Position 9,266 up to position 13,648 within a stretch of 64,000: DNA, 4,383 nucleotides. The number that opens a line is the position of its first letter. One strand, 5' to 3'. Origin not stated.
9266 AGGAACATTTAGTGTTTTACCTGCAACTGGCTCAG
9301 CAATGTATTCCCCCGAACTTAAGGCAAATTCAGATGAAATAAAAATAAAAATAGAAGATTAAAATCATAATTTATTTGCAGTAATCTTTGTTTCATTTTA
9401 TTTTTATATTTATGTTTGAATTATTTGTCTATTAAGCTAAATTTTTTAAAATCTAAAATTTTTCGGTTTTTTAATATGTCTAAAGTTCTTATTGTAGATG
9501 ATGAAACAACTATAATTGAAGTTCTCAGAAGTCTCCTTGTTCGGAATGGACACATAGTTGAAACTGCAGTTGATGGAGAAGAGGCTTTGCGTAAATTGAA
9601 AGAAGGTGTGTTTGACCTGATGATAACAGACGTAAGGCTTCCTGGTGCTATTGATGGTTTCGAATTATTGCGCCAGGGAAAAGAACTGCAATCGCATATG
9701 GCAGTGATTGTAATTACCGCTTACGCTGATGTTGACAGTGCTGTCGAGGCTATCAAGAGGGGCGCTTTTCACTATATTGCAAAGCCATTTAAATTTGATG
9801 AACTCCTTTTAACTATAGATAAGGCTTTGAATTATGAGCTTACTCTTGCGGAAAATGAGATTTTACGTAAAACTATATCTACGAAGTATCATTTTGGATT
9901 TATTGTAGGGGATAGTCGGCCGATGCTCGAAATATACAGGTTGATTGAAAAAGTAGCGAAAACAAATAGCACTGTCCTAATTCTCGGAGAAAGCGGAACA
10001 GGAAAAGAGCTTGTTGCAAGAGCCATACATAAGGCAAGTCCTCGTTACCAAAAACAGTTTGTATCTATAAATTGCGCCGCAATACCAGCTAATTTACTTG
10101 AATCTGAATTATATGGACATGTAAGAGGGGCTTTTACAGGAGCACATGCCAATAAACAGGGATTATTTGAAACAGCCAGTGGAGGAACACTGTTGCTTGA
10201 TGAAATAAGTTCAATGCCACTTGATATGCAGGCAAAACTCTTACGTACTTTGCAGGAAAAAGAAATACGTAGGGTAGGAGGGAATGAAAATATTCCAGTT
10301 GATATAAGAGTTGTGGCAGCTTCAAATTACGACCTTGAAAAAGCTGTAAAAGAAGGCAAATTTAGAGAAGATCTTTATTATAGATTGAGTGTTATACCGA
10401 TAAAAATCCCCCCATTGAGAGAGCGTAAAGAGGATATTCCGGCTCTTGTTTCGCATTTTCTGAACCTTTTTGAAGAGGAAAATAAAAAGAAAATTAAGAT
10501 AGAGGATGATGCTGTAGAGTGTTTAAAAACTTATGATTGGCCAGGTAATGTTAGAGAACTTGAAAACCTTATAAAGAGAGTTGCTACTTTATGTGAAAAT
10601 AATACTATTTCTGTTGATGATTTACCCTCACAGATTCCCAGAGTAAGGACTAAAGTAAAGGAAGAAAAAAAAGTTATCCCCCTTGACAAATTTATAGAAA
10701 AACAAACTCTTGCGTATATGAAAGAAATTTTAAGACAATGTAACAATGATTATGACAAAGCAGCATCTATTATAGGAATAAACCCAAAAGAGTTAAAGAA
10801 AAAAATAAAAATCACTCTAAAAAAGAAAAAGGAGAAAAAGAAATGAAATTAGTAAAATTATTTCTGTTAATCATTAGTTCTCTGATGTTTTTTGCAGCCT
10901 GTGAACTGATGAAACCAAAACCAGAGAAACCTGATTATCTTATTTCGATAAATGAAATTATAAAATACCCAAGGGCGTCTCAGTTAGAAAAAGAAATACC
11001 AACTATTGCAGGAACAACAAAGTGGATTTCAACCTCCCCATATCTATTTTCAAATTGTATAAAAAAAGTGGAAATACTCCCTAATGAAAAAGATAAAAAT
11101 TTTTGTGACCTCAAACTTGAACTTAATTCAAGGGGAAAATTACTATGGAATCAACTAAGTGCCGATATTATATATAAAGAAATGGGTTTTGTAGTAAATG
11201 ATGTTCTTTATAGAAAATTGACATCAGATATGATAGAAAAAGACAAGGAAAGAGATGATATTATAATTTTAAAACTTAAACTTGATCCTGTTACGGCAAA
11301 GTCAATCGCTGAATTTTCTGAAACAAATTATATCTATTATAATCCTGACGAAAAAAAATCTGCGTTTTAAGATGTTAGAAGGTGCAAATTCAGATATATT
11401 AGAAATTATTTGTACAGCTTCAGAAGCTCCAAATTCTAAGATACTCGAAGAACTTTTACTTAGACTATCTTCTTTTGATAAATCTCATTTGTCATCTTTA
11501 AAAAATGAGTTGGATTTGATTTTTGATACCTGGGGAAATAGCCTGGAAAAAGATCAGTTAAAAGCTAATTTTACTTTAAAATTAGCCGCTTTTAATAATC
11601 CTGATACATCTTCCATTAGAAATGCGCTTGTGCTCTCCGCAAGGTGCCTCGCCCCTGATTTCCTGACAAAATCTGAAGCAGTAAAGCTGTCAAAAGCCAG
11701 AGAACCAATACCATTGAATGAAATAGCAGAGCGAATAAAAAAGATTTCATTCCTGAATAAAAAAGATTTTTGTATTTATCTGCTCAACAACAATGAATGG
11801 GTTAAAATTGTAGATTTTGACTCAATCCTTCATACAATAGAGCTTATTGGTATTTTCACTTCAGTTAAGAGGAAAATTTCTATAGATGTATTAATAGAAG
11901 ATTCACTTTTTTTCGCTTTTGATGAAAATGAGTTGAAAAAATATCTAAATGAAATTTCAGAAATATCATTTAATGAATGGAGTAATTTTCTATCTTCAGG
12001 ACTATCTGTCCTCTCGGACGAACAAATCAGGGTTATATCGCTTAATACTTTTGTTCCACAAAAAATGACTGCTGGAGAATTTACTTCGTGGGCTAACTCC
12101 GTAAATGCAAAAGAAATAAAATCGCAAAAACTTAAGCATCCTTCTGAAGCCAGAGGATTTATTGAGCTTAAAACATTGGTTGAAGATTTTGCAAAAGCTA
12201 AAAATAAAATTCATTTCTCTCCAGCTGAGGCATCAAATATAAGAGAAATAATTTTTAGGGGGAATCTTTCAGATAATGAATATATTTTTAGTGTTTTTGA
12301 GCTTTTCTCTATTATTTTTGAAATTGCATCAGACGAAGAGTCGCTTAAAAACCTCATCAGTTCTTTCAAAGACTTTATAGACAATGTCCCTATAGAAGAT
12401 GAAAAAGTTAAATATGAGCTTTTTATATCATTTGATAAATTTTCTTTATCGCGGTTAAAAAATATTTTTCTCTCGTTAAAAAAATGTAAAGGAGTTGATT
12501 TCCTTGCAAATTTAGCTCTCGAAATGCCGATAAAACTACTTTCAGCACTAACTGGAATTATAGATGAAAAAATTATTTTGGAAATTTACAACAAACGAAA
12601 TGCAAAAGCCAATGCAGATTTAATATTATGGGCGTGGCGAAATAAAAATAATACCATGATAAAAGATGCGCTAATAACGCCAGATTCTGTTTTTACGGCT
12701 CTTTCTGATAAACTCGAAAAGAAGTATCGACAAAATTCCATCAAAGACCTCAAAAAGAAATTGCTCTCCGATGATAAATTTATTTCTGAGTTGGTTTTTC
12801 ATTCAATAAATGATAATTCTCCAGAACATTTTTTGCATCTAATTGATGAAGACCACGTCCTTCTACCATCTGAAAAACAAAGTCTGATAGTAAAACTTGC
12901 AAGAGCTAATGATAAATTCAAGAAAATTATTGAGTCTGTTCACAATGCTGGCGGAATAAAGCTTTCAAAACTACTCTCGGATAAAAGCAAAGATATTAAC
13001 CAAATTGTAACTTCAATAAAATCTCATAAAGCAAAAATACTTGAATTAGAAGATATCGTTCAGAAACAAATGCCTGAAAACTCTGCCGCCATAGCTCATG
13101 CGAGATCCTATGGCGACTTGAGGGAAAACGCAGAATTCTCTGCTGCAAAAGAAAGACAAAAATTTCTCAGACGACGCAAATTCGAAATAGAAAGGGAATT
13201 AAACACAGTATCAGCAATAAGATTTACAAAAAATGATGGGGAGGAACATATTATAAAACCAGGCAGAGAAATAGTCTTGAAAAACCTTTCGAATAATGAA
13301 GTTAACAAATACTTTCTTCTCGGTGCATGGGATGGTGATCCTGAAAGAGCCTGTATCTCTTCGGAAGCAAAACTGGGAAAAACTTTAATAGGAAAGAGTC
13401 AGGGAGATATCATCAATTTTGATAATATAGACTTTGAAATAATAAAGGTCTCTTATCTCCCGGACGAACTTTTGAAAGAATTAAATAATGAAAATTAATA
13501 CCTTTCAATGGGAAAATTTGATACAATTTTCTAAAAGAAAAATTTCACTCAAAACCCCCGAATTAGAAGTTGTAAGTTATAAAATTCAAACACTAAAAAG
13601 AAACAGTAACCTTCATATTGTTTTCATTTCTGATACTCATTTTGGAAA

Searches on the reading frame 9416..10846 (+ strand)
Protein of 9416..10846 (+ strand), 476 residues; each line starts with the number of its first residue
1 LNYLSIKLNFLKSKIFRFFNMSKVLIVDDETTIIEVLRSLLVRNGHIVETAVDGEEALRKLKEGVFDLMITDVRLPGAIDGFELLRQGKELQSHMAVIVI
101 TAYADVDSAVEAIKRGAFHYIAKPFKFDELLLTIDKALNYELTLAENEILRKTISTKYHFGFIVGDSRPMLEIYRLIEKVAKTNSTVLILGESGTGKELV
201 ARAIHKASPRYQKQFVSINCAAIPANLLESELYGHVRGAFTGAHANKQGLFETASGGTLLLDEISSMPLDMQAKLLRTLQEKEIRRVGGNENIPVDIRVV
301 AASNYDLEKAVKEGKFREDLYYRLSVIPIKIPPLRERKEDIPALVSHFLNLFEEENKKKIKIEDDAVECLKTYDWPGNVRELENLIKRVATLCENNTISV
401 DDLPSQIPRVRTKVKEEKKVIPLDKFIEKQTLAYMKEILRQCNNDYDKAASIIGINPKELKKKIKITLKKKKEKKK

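Call 40: search_protein_families(library=pfam, proteins=[window:9416-10846:+])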
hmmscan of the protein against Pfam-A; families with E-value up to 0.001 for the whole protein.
window:9416-10846:+ (476 aa): 9 families
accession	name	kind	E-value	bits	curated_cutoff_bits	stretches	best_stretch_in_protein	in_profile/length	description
PF00158.32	Sigma54_activat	-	5.5e-73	244.6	20.2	1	163-329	1-167/168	Sigma-54 interaction domain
PF00072.30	Response_reg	-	1.9e-29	102.5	30.2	1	24-134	1-110/111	Response regulator receiver domain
PF25601.1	AAA_lid_14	-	7.2e-29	99.9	27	1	335-415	1-82/87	AAA+ ATPase lid domain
PF14532.12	Sigma54_activ_2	-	1.1e-26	94.1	25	1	164-334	1-138/138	Sigma-54 interaction domain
PF07728.20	AAA_5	-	1.8e-08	34.9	22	1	187-304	2-122/139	AAA domain (dynein-related subfamily)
PF00004.35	AAA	-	5.6e-06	27.3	21.2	1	187-308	1-115/131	ATPase family associated with various cellular activities (AAA)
PF01078.27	Mg_chelatase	-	0.00015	21.7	20.3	0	181-304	19-157/207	Magnesium chelatase, subunit ChlI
PF13191.12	AAA_16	-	0.00037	21.5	32.6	1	174-279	13-120/167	AAA ATPase domain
PF07726.17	AAA_3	-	0.00095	19.5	27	0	187-304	2-111/131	ATPase family associated with various cellular activities (AAA)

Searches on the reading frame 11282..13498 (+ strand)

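Call 40: search_protein_families(library=pfam, proteins=[window:11282-13498:+])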
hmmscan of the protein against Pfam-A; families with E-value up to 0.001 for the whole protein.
window:11282-13498:+ (738 aa): 2 families
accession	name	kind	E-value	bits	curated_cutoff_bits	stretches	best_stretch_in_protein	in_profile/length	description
PF03449.20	GreA_GreB_N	-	4.7e-15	56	24.5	1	582-642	8-68/71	Transcription elongation factor, N-terminal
PF01272.25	GreA_GreB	-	5.9e-12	45.8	26.9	1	658-725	6-77/77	Transcription elongation factor, GreA/GreB, C-term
